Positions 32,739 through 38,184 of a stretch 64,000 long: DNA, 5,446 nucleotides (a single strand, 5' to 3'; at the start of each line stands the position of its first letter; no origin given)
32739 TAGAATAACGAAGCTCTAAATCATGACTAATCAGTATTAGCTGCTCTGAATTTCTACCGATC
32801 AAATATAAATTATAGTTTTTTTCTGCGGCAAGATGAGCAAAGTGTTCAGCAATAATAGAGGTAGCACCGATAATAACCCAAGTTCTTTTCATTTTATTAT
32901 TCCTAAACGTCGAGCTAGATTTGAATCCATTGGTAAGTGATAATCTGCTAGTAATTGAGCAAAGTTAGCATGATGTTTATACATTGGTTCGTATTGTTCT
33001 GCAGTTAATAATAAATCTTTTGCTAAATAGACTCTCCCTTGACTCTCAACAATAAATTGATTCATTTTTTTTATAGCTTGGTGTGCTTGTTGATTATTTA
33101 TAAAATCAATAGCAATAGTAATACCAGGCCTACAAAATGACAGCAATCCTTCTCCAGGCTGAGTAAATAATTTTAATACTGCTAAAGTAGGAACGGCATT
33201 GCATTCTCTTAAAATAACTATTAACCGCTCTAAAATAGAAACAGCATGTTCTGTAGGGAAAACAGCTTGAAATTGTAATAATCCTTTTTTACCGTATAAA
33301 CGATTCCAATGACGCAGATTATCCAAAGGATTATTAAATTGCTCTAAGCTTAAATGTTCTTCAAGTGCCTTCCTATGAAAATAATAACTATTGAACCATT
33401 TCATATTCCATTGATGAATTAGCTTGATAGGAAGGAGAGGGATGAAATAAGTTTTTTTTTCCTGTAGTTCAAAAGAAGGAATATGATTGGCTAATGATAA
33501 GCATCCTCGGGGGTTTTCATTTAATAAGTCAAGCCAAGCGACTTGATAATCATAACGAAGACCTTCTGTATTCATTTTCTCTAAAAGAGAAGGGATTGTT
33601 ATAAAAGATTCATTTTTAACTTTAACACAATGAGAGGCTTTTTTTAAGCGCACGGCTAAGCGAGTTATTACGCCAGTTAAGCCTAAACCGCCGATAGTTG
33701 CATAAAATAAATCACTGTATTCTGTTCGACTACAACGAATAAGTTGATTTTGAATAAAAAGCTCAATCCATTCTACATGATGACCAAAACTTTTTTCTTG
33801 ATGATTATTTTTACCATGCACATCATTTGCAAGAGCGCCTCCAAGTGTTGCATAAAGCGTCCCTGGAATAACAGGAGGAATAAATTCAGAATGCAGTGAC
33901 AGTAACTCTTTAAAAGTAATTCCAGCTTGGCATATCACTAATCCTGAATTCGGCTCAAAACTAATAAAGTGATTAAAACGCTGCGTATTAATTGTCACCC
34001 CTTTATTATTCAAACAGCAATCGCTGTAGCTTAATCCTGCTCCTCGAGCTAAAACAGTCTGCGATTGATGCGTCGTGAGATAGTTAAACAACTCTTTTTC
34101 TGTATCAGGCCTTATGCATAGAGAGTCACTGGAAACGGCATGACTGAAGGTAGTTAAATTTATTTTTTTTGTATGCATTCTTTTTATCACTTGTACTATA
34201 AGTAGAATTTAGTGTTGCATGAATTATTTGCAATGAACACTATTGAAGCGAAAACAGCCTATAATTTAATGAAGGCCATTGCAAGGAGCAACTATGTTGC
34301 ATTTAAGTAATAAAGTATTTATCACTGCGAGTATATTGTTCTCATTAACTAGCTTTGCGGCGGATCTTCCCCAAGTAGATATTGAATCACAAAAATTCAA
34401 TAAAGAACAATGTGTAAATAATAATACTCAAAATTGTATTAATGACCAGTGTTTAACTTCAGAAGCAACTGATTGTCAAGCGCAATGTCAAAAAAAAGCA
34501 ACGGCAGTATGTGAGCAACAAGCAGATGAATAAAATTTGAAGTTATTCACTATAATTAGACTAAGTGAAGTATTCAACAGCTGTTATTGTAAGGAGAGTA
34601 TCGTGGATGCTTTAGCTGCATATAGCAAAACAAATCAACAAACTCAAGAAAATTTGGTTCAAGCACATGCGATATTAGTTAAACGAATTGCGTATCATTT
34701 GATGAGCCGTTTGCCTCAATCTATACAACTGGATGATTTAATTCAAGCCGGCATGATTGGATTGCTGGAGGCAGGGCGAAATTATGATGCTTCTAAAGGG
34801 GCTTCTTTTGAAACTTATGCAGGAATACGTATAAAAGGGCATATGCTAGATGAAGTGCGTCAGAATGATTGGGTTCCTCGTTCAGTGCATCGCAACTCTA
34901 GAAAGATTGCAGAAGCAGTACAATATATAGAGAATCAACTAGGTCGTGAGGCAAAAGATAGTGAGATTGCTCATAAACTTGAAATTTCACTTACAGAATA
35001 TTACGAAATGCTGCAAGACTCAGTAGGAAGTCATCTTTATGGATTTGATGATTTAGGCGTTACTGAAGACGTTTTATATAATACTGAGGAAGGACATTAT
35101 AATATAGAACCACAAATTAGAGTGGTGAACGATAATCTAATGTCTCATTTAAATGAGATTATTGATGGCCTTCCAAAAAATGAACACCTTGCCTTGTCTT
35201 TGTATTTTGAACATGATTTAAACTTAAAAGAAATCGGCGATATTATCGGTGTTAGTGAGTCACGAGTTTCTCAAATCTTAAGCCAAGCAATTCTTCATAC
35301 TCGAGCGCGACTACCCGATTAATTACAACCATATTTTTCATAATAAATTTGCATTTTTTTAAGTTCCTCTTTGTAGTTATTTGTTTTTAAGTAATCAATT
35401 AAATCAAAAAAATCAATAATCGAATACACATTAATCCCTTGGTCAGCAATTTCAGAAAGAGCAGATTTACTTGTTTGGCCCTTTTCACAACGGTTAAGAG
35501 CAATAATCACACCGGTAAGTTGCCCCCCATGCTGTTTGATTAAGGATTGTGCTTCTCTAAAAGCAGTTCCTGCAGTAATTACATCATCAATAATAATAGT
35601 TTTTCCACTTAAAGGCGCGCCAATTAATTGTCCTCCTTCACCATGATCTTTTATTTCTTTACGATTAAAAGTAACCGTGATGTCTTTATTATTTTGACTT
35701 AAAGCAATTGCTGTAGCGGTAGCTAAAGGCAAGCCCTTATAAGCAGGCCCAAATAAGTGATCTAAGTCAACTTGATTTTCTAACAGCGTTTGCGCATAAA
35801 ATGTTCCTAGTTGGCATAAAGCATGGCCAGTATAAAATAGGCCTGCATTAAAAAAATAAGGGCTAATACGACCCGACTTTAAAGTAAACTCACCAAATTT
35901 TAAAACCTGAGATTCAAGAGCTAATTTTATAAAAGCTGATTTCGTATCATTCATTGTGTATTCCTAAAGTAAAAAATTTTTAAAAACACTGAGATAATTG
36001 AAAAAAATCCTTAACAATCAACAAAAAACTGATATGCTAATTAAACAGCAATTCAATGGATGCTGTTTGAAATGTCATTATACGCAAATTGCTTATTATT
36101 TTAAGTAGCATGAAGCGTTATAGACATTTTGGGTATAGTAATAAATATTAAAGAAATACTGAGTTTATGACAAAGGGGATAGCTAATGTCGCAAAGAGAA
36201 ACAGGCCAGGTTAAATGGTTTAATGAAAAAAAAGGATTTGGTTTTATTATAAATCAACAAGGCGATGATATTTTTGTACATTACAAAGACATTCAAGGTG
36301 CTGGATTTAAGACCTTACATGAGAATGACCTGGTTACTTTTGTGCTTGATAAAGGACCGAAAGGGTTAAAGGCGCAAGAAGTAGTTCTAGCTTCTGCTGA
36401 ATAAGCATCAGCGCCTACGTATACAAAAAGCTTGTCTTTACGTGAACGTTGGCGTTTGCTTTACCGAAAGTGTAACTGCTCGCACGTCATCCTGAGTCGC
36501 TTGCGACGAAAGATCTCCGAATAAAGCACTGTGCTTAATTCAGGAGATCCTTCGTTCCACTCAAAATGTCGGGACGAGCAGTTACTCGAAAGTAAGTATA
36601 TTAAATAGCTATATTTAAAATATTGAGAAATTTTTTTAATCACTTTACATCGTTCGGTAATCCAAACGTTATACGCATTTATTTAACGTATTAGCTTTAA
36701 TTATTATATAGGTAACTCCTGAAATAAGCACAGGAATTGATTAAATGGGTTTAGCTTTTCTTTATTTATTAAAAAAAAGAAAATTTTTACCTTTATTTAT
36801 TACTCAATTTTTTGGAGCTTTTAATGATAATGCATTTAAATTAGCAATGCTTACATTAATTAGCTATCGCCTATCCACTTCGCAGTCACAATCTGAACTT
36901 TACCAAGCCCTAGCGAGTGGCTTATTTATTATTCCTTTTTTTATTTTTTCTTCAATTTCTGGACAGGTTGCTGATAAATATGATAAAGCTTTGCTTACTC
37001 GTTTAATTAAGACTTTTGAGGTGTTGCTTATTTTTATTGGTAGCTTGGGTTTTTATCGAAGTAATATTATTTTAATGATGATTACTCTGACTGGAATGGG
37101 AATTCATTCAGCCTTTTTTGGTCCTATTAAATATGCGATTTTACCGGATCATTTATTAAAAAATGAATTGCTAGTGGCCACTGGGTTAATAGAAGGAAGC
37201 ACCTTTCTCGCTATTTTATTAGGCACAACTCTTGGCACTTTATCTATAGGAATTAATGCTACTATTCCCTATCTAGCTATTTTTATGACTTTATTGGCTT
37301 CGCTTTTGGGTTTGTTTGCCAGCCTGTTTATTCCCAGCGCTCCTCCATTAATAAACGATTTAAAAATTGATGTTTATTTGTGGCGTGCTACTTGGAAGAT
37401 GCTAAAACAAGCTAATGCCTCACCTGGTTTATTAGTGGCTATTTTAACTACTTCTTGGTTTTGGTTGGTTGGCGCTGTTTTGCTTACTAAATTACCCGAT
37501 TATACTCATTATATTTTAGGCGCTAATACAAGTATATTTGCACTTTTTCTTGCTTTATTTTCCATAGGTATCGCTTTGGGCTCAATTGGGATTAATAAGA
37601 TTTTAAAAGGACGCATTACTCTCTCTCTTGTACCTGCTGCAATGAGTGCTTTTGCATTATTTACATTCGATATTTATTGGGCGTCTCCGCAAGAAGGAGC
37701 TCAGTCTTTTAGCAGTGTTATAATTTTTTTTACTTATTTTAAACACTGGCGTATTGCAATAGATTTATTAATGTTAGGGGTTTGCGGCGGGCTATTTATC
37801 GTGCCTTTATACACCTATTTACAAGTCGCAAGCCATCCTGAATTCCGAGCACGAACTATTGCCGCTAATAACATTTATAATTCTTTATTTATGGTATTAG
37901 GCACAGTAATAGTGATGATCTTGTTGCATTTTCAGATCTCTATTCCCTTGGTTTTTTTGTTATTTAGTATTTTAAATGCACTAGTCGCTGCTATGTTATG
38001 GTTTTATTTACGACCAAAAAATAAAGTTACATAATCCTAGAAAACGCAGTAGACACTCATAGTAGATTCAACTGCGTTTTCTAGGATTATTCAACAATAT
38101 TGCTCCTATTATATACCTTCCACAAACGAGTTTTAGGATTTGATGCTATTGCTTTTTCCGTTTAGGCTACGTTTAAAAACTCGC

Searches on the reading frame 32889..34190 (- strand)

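Call 57: search_protein_families(library=pfam, proteins=[window:32889-34190:-], max_evalue=0.001)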
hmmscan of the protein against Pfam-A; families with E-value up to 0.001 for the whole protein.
window:32889-34190:- (433 aa): 1 family
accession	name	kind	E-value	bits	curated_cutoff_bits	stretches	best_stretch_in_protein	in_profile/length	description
PF01565.28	FAD_binding_4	-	4.1e-15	56.1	26.4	1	26-145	5-129/139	FAD binding domain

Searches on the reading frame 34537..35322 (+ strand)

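Call 57: search_protein_families(library=pfam, proteins=[window:34537-35322:+], max_evalue=0.001)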
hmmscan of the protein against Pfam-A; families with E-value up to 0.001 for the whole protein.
window:34537-35322:+ (261 aa): 5 families
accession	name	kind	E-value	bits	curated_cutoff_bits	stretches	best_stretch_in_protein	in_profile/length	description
PF04542.20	Sigma70_r2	-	5.3e-17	61.8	24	1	40-112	1-70/71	Sigma-70 region 2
PF04545.22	Sigma70_r4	-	5.8e-14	51.8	24.1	1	209-254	2-47/50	Sigma-70, region 4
PF04539.22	Sigma70_r3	-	1.9e-09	38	25.3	1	121-166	3-48/78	Sigma-70 region 3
PF08281.18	Sigma70_r4_2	-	8.8e-06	25.7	25.7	1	207-252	6-51/54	Sigma-70, region 4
PF04967.18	HTH_10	-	9e-05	22.6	23.1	0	226-252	22-48/53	HTH DNA binding domain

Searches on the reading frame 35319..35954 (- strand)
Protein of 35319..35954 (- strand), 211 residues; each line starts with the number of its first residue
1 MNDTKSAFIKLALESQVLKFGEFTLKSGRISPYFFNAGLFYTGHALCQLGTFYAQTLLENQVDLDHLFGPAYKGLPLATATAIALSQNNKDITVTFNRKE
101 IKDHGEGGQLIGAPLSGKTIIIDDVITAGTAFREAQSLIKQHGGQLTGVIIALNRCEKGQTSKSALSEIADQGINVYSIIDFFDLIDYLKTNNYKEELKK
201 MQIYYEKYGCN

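Call 57: search_protein_families(library=pfam, proteins=[window:35319-35954:-], max_evalue=0.001)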
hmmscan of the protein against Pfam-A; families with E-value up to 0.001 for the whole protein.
window:35319-35954:- (211 aa): 1 family
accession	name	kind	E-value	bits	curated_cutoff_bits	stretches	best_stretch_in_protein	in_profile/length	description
PF00156.33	Pribosyltran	-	6.3e-09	35.8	26.3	1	43-154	8-125/158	Phosphoribosyl transferase domain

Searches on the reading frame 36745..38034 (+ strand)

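Call 57: search_protein_families(library=pfam, proteins=[window:36745-38034:+], max_evalue=0.001)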
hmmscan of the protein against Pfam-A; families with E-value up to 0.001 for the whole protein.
window:36745-38034:+ (429 aa): 2 families
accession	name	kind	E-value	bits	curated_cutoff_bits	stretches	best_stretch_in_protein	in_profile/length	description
PF07690.21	MFS_1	-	4e-18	65.9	33.4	2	17-387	1-347/347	Major Facilitator Superfamily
PF05977.19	MFS_3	-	1.1e-05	24.5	27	1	43-307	36-298/524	Transmembrane secretion effector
